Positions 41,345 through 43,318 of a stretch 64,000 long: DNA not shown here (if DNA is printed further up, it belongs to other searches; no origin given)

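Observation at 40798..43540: Island cargo: coupled channel-like protein, LytS-like kinase and receiver-only protein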

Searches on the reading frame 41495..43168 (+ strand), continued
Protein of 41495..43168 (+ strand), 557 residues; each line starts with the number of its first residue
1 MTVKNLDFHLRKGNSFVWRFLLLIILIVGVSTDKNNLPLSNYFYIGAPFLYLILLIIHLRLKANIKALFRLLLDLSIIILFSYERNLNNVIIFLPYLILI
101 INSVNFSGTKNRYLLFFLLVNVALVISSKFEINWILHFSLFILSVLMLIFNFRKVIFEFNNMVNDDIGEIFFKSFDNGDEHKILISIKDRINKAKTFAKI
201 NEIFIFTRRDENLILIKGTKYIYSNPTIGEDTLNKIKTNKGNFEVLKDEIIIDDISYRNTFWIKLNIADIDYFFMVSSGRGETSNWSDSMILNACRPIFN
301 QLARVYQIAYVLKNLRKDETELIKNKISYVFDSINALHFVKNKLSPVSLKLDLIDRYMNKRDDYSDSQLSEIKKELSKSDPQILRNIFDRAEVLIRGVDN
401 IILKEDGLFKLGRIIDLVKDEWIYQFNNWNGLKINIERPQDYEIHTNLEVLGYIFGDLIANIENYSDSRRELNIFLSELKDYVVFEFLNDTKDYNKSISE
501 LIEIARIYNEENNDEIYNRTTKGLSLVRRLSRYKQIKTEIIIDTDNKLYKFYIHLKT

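Call 26: fold_search(model_id=the predicted structure, library=pdb)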
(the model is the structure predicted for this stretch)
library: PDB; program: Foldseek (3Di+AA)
matches with E <= 10: 406; with E <= 0.001: 5
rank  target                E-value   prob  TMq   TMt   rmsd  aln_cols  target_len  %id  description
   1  9eut_A                1.9e-06  1.00  0.19  0.16  24.5       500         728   12  Cryo-EM structure of the full-length Pseudomonas aeruginosa bacteriophytochrome in its Pr state (released 2024-09-04)
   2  9a5d_A                1.5e-05  1.00  0.14  0.13  33.3       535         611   11  Integrative model of WALK-YYCH by crosslinking MS and deep learning (released 2024-09-18)
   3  9qq6_A                1.6e-04  0.97  0.13  0.14  27.1       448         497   11  Structure of the Azotobacter vinelandii NifL-NifA complex (released 2025-06-18)
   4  4gcz_A                2.6e-04  0.99  0.15  0.21  24.7       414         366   11  Structure of a blue-light photoreceptor (released 2013-06-19)
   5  8a52_A                7.4e-04  0.97  0.13  0.19  19.9       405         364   12  Crystal structure of a chimeric LOV-Histidine kinase SB2F1 (asymmetrical variant, trigonal form with long c-axis) (released 2023-12-27)
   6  4u7n_A                7.1e-03  0.97  0.14  0.31  15.5       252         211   13  Inactive structure of histidine kinase (released 2015-09-02)
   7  6ob8_B                9.1e-03  0.99  0.18  0.29   8.9       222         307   12  Crystal structure of a dual sensor histidine kinase in green light illuminated state (released 2019-09-18)
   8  5uht_A                1.2e-02  0.97  0.15  0.29  17.8       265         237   11  Structure of the Thermotoga maritima HK853-BeF3-RR468 complex at pH 5.0 (released 2017-12-27)
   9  6rfv_B                1.4e-02  0.95  0.14  0.29  17.1       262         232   11  Revisiting pH-gated conformational switch. Complex HK853-RR468 pH 7 (released 2020-02-19)
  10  6lgq_C                1.6e-02  0.97  0.16  0.31  14.9       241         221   13  The crystal complex structure of histidine kinase and response regulator (released 2020-12-09)
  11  6ob8_A                2.1e-02  1.00  0.22  0.36   7.6       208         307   10  Crystal structure of a dual sensor histidine kinase in green light illuminated state (released 2019-09-18)
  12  3ehh_A                2.6e-02  0.91  0.13  0.29  15.0       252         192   15  Crystal structure of DesKC-H188V in complex with ADP (released 2009-09-15)
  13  7cch                  2.8e-02  0.92  0.14  0.30  13.3       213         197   13  Acinetobacter baumannii histidine kinase AdeS (released 2021-06-23)
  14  4zki_A                3.0e-02  0.85  0.14  0.28  19.5       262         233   13  The crystal structure of Histidine Kinase YycG with ADP (released 2016-05-04)
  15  4kp4_B                3.2e-02  0.96  0.15  0.31  15.7       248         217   11  Deciphering cis-trans directionality and visualizing autophosphorylation in histidine kinases. (released 2014-02-12)
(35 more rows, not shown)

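Call 27: find_related_loci(query=A1, collection=genome_contigs, flank=10000)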
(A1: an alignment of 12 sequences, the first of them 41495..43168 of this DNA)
Query A1 (557 aa) in genome_contigs; peptide patterns used: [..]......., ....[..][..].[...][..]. (x = any residue, [..] = any of these).
67 stretches matched a pattern; 6 encode a relative of the query (tblastn E <= 1e-3); 6 distinct loci.
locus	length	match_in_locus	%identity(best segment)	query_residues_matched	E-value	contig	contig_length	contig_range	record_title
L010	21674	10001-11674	36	1-557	9e-89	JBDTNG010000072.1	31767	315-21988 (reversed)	MAG: Flavobacterium sp. isolate cluster3_bin.145 NODE_4115_length_31767_cov_6.165616, whole genome shotgun sequence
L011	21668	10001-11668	34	1-553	8e-83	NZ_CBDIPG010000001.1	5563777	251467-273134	MAG: Kordia sp. isolate C9799-m2-bin15 P-CCAP979-9-C1, whole genome shotgun sequence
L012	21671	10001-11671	32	1-555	3e-82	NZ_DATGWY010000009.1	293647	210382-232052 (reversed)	MAG: Flavobacterium sp. isolate SMAG_U10594 k141_280949, whole genome shotgun sequence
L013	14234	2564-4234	32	1-555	5e-82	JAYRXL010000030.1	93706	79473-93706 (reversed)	MAG: Flavobacterium sp. isolate EBPR_ori4bin.31 k141_69982, whole genome shotgun sequence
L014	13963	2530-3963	34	83-556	2e-81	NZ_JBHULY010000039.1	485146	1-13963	Hyunsoonleella rubra strain KCTC 42398 platanus_K_21_77_39, whole genome shotgun sequence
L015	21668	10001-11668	33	1-556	1e-86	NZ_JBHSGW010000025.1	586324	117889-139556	Flavobacterium ponti strain CCUG 58402 velvet_auto_127_25, whole genome shotgun sequence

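Call 30: find_related_loci(query=A1, collection=metagenome_contigs, flank=10000)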
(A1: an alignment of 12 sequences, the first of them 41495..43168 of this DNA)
Query A1 (557 aa) in metagenome_contigs; peptide patterns used: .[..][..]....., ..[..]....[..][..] (x = any residue, [..] = any of these).
235 stretches matched a pattern; 1 encode a relative of the query (tblastn E <= 1e-3); 1 distinct loci.
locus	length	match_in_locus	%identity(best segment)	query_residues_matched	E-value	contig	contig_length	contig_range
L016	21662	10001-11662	33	1-556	5e-87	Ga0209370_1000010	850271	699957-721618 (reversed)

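Call 31: find_related_loci(query=A1, collection=viral_contigs, flank=10000)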
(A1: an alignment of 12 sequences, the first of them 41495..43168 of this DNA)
Query A1 (557 aa) in viral_contigs; peptide patterns used: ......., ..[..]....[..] (x = any residue, [..] = any of these).
63 stretches matched a pattern, but none encodes a relative of the query by tblastn (E <= 1e-3).

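Call 32: find_encoding_contigs(protein=P0003, flank=3000, max_places=1)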
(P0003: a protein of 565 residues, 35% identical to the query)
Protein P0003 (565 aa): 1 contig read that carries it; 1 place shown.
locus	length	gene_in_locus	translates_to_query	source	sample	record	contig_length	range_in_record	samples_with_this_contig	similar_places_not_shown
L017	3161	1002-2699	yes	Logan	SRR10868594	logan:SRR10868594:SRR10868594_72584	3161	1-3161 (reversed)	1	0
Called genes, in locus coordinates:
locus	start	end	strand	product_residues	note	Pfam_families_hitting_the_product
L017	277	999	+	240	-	-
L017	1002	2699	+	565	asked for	-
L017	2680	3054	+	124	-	PF00072:Response_reg (weak)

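Call 33: find_encoding_contigs(protein=P0005, flank=3000, max_places=1)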
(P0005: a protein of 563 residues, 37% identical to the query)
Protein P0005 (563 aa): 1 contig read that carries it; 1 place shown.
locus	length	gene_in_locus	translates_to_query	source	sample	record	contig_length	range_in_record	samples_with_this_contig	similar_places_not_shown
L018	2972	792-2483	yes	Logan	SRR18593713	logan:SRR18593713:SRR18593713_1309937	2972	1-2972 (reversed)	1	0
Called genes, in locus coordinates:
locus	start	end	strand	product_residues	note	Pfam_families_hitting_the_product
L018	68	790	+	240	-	-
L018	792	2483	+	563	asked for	-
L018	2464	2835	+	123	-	-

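Call 34: find_encoding_contigs(protein=P0006, flank=8000, max_places=1)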
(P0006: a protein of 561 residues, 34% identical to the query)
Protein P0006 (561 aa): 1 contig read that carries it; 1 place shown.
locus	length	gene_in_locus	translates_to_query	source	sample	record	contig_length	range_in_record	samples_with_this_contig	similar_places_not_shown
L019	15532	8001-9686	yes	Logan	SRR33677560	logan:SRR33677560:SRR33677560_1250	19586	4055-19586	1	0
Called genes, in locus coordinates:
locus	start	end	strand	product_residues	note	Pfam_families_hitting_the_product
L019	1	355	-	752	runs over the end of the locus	PF00041:fn3 (faint)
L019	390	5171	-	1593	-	-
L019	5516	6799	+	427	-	PF01734:Patatin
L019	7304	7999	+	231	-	-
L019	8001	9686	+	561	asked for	-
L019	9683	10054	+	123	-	-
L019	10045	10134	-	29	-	-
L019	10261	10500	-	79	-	PF13560:HTH_31 (weak), PF12844:HTH_19, PF01381:HTH_3, PF13443:HTH_26 (weak)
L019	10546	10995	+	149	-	-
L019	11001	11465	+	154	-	-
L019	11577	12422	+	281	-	-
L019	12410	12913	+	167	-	-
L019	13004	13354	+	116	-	PF12728:HTH_17, PF13411:MerR_1 (weak)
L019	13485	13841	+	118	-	PF21983:NikA-like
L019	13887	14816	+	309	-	PF03432:Relaxase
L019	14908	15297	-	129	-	-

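Call 35: find_encoding_contigs(protein=P0009, flank=6000, max_places=1)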
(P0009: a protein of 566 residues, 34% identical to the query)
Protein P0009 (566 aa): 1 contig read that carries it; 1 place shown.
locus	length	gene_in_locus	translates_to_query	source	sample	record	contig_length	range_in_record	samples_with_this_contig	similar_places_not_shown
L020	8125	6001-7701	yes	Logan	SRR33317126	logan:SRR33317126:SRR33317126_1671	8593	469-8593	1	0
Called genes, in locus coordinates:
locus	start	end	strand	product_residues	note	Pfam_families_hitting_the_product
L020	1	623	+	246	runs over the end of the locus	-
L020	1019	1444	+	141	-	-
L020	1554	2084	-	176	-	-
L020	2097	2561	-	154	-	-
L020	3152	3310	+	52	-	-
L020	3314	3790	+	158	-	-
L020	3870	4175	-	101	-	-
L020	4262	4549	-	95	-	-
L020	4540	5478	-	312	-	PF12762:DDE_Tnp_IS1595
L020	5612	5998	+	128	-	-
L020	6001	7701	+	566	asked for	-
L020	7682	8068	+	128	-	PF00072:Response_reg (weak)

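Call 36: find_encoding_contigs(protein=P0012, flank=3000, max_places=1)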
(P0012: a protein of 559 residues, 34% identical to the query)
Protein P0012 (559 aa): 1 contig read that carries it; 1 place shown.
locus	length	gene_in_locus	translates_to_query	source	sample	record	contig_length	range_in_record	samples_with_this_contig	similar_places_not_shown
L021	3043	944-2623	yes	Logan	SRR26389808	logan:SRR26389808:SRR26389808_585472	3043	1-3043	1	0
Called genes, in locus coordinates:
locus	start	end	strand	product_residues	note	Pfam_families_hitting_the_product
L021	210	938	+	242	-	-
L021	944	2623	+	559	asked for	-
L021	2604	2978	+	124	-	PF00072:Response_reg (weak)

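Call 45: search_protein_families(library=pfam, proteins=[L016:7539-8525:+, L016:8522-8941:-, L016:12574-14178:+, L016:14178-15614:+, L016:15601-17343:+, L016:17327-18340:+, L016:19443-20696:-, L015:5254-6282:-, L015:7396-8817:+, L015:13020-14048:-], max_evalue=0.001)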
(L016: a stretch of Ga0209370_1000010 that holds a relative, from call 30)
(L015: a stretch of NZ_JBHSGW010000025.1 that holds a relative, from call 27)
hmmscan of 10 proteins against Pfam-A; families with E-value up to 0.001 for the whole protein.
L016:7539-8525:+ (328 aa): 1 family
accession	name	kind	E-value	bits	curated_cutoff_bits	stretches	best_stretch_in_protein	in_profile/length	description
PF00145.23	DNA_methylase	-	1.3e-84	284.9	22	1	6-313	2-324/324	C-5 cytosine-specific DNA methylase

L016:8522-8941:- (139 aa): 3 families
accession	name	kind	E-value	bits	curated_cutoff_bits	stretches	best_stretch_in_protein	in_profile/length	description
PF03852.21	Vsr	-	4.8e-30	103.7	27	1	1-73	1-73/74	DNA mismatch endonuclease Vsr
PF18741.7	MTES_1575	-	0.00035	21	38.2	0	49-131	18-93/96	REase_MTES_1575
PF04480.18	DUF559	-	0.00075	19.8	20.6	0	93-131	67-105/109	Protein of unknown function (DUF559)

L016:12574-14178:+ (534 aa): 5 families
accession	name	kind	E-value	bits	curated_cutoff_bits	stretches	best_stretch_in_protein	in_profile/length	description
PF02384.22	N6_Mtase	-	8.3e-58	196.6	20.4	1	164-501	3-308/311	N-6 DNA Methylase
PF12161.14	HsdM_N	-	2.2e-18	67.6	24.5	1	6-146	1-135/135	HsdM N-terminal domain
PF01170.24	UPF0020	-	1.5e-10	41.6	22.3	1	197-377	20-177/197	RMKL-like, methyltransferase domain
PF07669.17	Eco57I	-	2.5e-10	41.2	25.3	1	270-402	4-171/171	Eco57I restriction-modification methylase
PF20473.4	MmeI_Mtase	-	1.2e-05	25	27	1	208-289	22-85/259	MmeI, DNA-methyltransferase domain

L016:14178-15614:+ (478 aa): 1 family
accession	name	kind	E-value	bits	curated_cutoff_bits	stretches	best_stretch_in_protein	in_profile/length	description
PF01420.25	Methylase_S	-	1.1e-16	62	22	2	2-178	4-167/168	Type I restriction modification DNA specificity domain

L016:15601-17343:+ (580 aa): 4 families
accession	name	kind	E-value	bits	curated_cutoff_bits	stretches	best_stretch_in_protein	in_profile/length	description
PF13304.12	AAA_21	-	2.7e-18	67.5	27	1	345-471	180-304/304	AAA domain, putative AbiEii toxin, Type IV TA system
PF13175.12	AAA_15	-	1.2e-07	32.2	32.1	1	1-470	1-374/374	AAA ATPase domain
PF02463.25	SMC_N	-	0.0002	21.3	40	1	24-58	9-45/220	RecF/RecN/SMC N terminal domain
PF00005.33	ABC_tran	-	0.0008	20.5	25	0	389-423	101-135/137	ABC transporter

L016:17327-18340:+ (337 aa): 0 families

L016:19443-20696:- (417 aa): 3 families
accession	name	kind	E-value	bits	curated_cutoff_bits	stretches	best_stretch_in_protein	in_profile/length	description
PF00589.27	Phage_integrase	-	1.1e-15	58.3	27.1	1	225-401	3-170/172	Phage integrase family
PF17293.8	Arm-DNA-bind_5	-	1.2e-09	39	22.6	1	15-91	6-82/87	Arm DNA-binding domain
PF13102.12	Phage_int_SAM_5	-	8.6e-09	36.1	22.3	1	113-204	1-89/98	Phage integrase SAM-like domain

L015:5254-6282:- (342 aa): 2 families
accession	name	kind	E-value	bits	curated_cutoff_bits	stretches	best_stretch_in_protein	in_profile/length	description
PF25583.1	WCX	-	1.6e-13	51.2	23.9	1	257-330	5-74/76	WCX domain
PF13280.12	WYL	-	8.5e-09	35.7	21.8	1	155-221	2-68/70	WYL domain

L015:7396-8817:+ (473 aa): 1 family
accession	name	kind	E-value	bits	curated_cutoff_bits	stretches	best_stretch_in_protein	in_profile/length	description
PF01139.22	RtcB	-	4.2e-83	280.4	27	1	106-463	5-423/426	tRNA-splicing ligase RtcB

L015:13020-14048:- (342 aa): 2 families
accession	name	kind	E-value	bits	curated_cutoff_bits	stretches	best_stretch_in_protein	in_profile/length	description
PF12833.13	HTH_18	-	2.7e-17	63.3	33.6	1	263-341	1-79/80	Helix-turn-helix domain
PF00165.29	HTH_AraC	-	5.8e-10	39.5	26.6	1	302-340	1-41/42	Bacterial regulatory helix-turn-helix proteins, AraC family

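Call 66: search_protein_families(library=pfam, proteins=[L019:390-5171:-], max_evalue=0.1)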
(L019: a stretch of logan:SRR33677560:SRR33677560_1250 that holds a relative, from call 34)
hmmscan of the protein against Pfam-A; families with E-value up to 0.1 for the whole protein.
L019:390-5171:- (1593 aa): 0 families

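Call 72: search_protein_families(library=padloc, proteins=[L002:11992-16368:-, L008:4638-8297:-, L019:5516-6799:+, L019:390-5171:-, L016:15601-17343:+, L016:17327-18340:+, L007:5398-6717:-, L007:10390-11913:-], max_evalue=0.001)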
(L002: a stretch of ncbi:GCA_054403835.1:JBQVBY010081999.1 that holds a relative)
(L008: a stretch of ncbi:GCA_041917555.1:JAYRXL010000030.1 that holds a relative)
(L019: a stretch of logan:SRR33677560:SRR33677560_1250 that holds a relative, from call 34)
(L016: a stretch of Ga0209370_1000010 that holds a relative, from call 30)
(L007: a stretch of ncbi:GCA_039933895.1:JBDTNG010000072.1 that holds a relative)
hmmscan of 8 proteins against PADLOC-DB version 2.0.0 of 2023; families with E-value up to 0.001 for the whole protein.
L002:11992-16368:- (1458 aa): 3 families
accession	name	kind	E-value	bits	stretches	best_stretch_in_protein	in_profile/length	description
PDLC03851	LmuA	-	1.9e-23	81.8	1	17-173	26-182/343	-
PDLC04700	PDC-M54A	-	6.9e-12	41.2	1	228-538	316-655/1657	-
PDLC04702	PDC-M54A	-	7.3e-12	41.6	2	229-351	317-433/1621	-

L008:4638-8297:- (1219 aa): 2 families
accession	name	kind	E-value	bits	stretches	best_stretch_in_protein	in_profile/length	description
PDLC02221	Upx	-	3.8e-32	108.6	2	628-1197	664-1249/1271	-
PDLC00872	E2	-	0.00075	17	0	3-35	168-200/216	E2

L019:5516-6799:+ (427 aa): 0 families

L019:390-5171:- (1593 aa): 0 families

L016:15601-17343:+ (580 aa): 73 families (the best 25 are shown)
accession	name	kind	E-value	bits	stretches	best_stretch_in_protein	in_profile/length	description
PDLC00293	PtuA1|PtuA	-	6.3e-49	165.3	1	1-558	1-469/527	AAA ATPase domain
PDLC00289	PtuA1|PtuA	-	3.1e-20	70.6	2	391-570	225-392/404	AAA ATPase domain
PDLC02980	AriA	-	8.2e-19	66.7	1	334-471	169-304/304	-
PDLC04734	PDC-M62A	-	7.6e-18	62.8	1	289-558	285-551/597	-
PDLC00265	PtuA1|PtuA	-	4.4e-16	57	1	381-553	293-452/479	AAA ATPase domain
PDLC00294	PtuA1|PtuA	-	4.7e-14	49.9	1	389-558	334-489/548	AAA ATPase domain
PDLC00271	PtuA1|PtuA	-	5.5e-14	50.5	2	417-562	281-402/421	AAA ATPase domain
PDLC00302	PtuA1|PtuA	-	4.9e-13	46.6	1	387-478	339-425/576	AAA ATPase domain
PDLC04176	HEC-01A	-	6.8e-13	46.7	2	380-498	242-348/371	-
PDLC02335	AbiLi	-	1.5e-12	45.3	1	3-497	50-265/326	AbiLi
PDLC04182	HEC-01A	-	1.8e-12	44.9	1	380-499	272-380/406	-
PDLC04735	PDC-M62A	-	1.9e-12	45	1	363-572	390-599/633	-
PDLC04737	PDC-M62A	-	3.6e-12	44.1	1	44-567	59-566/601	-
PDLC00274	PtuA1|PtuA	-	4.8e-11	40.6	1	1-85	1-79/438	AAA ATPase domain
PDLC00305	PtuA1|PtuA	-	9e-11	39.7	1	417-553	247-367/392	AAA ATPase domain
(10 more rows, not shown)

L016:17327-18340:+ (337 aa): 29 families (the best 25 are shown)
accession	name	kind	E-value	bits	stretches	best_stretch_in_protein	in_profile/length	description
PDLC04270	PDC-M01B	-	5.7e-14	50.2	1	98-301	54-240/280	-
PDLC04264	PDC-M01B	-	4.1e-13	47.7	1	103-301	60-246/282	-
PDLC04256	PDC-M01B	-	6.6e-13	46.8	1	101-210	64-165/285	-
PDLC04259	PDC-M01B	-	2.2e-12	45.5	1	115-303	70-242/277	-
PDLC04248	PDC-M01B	-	1.6e-11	42.6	1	116-228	7-112/216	-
PDLC04266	PDC-M01B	-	3.5e-11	41.2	1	99-240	53-188/281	-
PDLC04251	PDC-M01B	-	5.9e-11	40.3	1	107-307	63-250/279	-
PDLC04255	PDC-M01B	-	1.9e-10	38.9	1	106-211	71-167/285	-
PDLC04261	PDC-M01B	-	1.9e-10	38.8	1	78-331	58-287/304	-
PDLC04249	PDC-M01B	-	7.9e-10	36.7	1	111-227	72-176/286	-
PDLC04743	PDC-M62B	-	8e-10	36.9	1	115-266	98-256/328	-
PDLC04253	PDC-M01B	-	1.8e-09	35.3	1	97-199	59-154/366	-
PDLC04271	PDC-M01B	-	2e-08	31.8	1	98-330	55-265/291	-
PDLC04247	PDC-M01B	-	2.7e-07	28.7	1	112-271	69-226/286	-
PDLC04268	PDC-M01B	-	2.7e-07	28.2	1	137-198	80-133/275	-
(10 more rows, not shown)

L007:5398-6717:- (439 aa): 0 families

L007:10390-11913:- (507 aa): 0 families

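Call 73: search_protein_families(library=phrogs, proteins=[window:41495-43168:+], max_evalue=0.01)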
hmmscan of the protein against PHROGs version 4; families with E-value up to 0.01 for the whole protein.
window:41495-43168:+ (557 aa): 0 families

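Call 79: find_related_loci(query=A6, collection=viral_contigs, flank=10000)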
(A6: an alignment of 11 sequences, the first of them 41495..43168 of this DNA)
Query A6 (557 aa) in viral_contigs; peptide patterns used: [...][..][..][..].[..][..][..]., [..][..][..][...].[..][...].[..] (x = any residue, [..] = any of these).
180 stretches matched a pattern, but none encodes a relative of the query by tblastn (E <= 1e-3).
